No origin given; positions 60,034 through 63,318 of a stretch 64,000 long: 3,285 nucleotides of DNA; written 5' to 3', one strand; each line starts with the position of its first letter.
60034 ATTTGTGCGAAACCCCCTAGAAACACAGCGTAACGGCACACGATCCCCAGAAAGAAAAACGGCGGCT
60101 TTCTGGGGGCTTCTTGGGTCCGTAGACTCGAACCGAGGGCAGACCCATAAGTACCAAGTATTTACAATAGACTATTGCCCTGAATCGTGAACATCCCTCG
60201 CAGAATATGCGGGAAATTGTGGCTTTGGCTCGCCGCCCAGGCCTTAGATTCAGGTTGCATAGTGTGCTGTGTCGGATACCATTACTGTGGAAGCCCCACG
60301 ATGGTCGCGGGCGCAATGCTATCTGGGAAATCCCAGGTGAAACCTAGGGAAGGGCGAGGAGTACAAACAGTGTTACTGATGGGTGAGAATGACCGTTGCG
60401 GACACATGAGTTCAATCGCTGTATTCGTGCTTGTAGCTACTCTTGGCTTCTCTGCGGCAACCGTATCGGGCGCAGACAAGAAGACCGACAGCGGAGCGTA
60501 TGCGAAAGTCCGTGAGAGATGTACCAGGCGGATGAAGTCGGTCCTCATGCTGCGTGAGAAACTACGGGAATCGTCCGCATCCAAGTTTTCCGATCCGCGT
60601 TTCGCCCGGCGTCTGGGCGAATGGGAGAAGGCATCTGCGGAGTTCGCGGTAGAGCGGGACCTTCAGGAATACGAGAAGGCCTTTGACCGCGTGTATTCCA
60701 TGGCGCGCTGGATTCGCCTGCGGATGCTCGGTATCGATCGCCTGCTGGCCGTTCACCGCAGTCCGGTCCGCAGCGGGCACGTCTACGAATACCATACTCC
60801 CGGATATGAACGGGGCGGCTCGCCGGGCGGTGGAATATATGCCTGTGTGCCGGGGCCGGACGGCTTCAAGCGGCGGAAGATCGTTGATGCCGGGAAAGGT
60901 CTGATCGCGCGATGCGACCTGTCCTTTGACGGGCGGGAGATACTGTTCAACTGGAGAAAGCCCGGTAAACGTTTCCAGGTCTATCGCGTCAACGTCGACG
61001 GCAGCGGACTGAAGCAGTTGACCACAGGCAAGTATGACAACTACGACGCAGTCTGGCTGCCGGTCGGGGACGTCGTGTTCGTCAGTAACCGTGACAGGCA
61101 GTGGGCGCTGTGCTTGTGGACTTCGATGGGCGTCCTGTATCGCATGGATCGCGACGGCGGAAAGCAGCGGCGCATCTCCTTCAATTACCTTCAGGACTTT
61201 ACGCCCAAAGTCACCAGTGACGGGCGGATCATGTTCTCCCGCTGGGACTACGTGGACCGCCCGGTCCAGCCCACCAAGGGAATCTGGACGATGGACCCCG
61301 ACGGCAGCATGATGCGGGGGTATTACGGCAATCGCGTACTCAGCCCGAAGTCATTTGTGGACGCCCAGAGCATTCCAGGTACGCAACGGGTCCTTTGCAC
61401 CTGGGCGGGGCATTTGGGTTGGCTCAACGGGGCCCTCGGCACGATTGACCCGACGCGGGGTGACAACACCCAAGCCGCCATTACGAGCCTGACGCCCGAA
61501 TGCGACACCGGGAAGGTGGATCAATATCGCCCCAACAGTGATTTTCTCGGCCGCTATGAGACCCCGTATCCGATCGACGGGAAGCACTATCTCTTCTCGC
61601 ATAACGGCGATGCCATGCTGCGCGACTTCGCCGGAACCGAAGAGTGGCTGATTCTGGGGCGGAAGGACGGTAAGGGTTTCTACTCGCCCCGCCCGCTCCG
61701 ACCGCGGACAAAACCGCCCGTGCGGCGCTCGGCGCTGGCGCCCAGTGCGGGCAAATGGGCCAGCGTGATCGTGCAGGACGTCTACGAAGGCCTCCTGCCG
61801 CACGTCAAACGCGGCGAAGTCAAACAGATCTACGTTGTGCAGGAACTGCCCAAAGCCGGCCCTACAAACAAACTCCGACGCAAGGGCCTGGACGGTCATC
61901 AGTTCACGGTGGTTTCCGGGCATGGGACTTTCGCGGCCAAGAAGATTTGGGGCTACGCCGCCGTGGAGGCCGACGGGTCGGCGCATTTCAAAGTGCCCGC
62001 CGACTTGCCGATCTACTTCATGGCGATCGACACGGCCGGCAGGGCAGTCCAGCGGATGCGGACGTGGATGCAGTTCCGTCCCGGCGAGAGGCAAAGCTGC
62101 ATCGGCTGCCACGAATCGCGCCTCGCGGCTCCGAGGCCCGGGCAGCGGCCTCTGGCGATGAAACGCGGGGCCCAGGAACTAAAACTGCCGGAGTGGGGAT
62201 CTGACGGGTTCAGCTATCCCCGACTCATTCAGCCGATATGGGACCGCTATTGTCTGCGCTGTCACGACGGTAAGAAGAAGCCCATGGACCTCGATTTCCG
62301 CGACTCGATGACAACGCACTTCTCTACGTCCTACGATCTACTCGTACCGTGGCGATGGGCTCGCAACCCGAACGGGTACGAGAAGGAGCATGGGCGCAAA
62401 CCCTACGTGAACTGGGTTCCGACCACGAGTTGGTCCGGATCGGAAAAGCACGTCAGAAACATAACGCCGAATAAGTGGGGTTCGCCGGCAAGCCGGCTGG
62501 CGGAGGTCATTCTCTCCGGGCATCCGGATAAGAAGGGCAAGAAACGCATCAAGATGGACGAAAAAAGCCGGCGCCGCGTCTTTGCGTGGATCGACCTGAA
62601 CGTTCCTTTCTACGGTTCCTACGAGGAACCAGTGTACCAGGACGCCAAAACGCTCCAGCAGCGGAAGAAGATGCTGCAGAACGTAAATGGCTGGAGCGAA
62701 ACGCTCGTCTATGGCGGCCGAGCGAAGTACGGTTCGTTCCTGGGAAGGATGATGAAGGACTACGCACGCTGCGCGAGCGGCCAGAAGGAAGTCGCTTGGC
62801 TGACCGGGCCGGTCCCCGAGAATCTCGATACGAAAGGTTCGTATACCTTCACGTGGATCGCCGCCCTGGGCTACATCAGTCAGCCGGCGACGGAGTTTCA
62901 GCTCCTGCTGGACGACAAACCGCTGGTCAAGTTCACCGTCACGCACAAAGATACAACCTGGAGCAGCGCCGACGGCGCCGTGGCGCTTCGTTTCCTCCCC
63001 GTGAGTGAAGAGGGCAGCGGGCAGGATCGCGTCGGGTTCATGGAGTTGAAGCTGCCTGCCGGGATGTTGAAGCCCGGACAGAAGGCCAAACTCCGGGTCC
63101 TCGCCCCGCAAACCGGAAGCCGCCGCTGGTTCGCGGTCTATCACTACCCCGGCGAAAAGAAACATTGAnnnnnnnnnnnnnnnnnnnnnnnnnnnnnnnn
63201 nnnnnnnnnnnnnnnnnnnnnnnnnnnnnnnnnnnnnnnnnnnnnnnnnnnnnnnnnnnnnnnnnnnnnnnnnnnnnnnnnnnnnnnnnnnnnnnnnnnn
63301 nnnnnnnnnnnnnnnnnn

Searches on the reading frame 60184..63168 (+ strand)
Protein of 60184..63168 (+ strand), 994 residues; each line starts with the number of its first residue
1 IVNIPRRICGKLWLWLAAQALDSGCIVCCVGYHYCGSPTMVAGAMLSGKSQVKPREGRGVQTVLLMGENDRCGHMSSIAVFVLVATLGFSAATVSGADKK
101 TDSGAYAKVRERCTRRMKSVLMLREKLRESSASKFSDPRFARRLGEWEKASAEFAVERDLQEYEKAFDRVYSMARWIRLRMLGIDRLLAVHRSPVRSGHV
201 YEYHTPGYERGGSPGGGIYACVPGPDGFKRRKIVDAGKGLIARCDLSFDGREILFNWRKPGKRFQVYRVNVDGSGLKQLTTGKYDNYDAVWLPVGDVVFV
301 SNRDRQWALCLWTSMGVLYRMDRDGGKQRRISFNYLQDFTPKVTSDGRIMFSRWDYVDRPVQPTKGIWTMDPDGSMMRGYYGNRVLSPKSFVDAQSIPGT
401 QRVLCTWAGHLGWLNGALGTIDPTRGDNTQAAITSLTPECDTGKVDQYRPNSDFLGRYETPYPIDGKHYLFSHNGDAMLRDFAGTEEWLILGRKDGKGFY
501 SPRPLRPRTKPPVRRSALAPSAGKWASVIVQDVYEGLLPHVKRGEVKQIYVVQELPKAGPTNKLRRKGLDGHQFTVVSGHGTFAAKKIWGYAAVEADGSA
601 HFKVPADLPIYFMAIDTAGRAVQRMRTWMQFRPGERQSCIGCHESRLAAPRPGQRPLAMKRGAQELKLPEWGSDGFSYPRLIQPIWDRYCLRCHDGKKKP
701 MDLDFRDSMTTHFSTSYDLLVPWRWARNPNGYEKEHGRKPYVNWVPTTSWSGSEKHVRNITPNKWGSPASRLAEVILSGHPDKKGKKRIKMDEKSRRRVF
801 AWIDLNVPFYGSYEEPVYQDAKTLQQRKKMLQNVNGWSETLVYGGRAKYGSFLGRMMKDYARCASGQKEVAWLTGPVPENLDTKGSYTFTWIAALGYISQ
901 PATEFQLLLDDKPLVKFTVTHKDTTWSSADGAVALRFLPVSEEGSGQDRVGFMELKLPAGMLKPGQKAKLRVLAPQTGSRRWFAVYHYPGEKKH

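Call 16: search_protein_families(library=pfam, proteins=[window:60184-63168:+], max_evalue=0.001)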
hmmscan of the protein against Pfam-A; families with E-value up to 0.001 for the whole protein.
window:60184-63168:+ (994 aa): 1 family
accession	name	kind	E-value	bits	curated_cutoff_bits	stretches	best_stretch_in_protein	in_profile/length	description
PF18582.6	HZS_alpha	-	2.6e-25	89.3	26.6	1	544-644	1-98/98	Hydrazine synthase alpha subunit middle domain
